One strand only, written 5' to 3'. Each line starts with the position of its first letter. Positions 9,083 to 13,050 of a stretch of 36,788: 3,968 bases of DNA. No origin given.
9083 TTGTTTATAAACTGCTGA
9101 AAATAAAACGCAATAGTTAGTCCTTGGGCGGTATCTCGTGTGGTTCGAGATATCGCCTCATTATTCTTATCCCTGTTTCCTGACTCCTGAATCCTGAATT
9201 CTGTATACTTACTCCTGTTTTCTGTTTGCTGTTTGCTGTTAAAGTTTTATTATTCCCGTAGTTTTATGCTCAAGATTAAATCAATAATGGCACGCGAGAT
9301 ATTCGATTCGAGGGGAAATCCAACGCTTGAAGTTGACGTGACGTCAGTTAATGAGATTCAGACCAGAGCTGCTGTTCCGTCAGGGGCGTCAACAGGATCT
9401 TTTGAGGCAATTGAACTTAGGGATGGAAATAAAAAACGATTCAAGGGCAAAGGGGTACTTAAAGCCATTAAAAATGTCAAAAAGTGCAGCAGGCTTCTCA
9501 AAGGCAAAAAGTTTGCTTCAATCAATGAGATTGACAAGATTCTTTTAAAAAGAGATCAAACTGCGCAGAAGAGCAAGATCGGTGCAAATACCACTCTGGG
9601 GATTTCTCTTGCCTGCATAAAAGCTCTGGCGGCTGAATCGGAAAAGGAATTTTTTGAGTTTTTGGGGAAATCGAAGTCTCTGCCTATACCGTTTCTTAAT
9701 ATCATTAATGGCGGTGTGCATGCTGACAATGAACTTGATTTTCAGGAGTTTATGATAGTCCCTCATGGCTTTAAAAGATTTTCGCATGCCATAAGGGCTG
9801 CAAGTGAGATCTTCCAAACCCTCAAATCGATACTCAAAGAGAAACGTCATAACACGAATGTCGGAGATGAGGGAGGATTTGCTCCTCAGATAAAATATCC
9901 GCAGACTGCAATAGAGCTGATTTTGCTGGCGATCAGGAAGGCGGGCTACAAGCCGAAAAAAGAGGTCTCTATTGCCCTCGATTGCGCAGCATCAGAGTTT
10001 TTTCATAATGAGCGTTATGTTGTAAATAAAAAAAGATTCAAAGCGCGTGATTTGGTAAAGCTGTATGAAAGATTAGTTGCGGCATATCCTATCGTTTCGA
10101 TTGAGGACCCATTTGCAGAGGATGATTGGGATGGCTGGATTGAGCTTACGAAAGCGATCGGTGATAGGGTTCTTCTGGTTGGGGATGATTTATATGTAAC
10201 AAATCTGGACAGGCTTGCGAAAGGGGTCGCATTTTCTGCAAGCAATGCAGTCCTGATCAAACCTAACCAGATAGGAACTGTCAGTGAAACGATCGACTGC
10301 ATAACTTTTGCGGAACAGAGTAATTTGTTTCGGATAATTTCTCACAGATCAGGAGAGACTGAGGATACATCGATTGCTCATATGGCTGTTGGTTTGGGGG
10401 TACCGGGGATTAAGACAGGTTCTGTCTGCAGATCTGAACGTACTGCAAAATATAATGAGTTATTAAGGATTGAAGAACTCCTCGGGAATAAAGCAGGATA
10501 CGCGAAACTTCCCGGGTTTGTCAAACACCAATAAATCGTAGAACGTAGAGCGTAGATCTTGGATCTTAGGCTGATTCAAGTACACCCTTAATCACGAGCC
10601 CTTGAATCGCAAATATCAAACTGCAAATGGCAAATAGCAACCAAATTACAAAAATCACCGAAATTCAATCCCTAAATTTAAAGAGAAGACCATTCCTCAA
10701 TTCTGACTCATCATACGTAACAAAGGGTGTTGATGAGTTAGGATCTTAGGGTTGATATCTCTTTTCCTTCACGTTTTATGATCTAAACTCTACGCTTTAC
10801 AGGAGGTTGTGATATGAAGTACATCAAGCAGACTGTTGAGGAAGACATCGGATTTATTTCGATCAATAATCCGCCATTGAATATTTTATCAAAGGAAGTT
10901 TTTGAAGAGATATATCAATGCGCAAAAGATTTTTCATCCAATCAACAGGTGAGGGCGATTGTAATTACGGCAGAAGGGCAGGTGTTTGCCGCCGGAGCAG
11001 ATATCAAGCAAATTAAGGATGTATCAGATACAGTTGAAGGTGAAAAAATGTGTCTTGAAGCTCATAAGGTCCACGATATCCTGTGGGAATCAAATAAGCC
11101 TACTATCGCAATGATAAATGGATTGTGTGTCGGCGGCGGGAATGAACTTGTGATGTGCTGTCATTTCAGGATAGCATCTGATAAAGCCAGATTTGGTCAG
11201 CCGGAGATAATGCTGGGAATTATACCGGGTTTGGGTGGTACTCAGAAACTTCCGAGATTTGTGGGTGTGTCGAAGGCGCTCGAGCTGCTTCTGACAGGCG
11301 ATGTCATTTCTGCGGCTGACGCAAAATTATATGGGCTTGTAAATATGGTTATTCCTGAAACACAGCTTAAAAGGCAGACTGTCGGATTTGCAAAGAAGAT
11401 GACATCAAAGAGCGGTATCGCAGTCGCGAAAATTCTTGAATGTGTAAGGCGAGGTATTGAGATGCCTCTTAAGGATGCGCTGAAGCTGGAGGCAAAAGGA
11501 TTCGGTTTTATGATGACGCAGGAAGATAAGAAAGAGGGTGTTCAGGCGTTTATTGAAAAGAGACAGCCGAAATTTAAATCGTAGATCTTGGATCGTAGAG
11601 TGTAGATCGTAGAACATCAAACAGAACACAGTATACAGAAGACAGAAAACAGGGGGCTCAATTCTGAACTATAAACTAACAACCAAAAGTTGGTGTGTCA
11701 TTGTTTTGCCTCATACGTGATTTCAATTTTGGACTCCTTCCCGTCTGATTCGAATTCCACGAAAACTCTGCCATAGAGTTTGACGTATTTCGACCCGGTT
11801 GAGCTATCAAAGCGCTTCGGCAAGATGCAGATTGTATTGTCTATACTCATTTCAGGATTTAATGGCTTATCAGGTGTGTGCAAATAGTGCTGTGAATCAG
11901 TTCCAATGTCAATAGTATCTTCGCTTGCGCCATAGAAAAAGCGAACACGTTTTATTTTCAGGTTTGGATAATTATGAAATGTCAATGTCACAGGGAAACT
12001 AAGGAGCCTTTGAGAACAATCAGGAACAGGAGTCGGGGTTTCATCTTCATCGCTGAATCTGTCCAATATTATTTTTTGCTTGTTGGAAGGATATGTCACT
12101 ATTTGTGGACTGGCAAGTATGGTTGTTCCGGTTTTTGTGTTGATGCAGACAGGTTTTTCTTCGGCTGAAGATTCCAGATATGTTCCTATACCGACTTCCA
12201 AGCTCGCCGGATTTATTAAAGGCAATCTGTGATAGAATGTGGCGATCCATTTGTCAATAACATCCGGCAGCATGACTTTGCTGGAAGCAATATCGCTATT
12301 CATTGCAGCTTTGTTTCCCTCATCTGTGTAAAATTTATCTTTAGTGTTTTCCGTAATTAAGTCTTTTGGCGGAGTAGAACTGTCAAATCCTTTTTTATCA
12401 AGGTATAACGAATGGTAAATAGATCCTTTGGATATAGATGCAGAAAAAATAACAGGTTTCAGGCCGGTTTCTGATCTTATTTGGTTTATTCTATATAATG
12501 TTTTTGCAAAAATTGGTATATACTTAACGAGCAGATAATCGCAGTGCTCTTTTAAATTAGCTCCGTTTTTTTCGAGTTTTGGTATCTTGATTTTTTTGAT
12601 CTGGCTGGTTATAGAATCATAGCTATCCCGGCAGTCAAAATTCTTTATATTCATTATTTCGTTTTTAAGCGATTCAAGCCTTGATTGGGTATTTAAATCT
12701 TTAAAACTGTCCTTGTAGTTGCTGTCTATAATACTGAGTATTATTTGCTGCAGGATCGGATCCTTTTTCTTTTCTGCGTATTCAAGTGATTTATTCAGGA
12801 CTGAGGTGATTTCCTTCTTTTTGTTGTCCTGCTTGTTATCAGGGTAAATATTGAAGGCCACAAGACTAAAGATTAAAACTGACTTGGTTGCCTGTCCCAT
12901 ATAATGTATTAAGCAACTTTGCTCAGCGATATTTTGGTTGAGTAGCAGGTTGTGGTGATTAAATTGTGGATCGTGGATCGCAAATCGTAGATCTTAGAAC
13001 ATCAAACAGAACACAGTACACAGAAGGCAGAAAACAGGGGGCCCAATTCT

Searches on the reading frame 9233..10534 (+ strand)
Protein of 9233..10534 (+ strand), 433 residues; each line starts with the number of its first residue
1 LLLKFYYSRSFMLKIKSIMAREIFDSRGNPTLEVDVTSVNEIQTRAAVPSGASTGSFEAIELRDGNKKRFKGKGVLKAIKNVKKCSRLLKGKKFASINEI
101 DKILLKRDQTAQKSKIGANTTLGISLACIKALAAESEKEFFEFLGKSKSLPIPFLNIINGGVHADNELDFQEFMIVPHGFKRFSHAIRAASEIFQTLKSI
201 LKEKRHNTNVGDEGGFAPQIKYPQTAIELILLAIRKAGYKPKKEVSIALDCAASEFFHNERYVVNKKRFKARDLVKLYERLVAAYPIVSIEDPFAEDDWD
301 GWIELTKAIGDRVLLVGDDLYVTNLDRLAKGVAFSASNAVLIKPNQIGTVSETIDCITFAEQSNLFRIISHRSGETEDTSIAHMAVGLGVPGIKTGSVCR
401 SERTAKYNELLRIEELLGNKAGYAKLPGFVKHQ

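Call 9: search_protein_families(library=pfam, proteins=[window:9233-10534:+], max_evalue=0.001)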
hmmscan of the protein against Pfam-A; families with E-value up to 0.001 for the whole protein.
window:9233-10534:+ (433 aa): 3 families
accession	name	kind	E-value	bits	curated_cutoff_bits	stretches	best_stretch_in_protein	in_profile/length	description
PF00113.28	Enolase_C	-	3.3e-110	368.5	21.5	1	148-424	2-288/296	Enolase, C-terminal TIM barrel domain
PF03952.21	Enolase_N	-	1.5e-44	151.8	35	1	15-144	1-131/131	Enolase, N-terminal domain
PF13378.12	MR_MLE_C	-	0.00061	20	29.4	1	268-404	54-185/219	Enolase C-terminal domain-like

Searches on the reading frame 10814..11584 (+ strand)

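Call 9: search_protein_families(library=pfam, proteins=[window:10814-11584:+], max_evalue=0.001)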
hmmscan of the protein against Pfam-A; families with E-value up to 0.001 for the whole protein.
window:10814-11584:+ (256 aa): 2 families
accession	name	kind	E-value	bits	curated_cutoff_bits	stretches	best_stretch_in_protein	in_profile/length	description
PF00378.25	ECH_1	-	6.7e-64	216.1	27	1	9-255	3-249/251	Enoyl-CoA hydratase/isomerase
PF16113.10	ECH_2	-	6.5e-39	134.8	27.2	2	13-186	2-178/335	Enoyl-CoA hydratase/isomerase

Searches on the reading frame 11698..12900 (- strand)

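Call 9: search_protein_families(library=pfam, proteins=[window:11698-12900:-], max_evalue=0.001)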
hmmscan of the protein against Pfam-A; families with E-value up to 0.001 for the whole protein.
window:11698-12900:- (400 aa): 1 family
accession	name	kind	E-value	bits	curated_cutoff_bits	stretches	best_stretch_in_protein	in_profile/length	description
PF00188.32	CAP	-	3.8e-07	31.4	21.1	1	135-243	1-105/117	Cysteine-rich secretory protein family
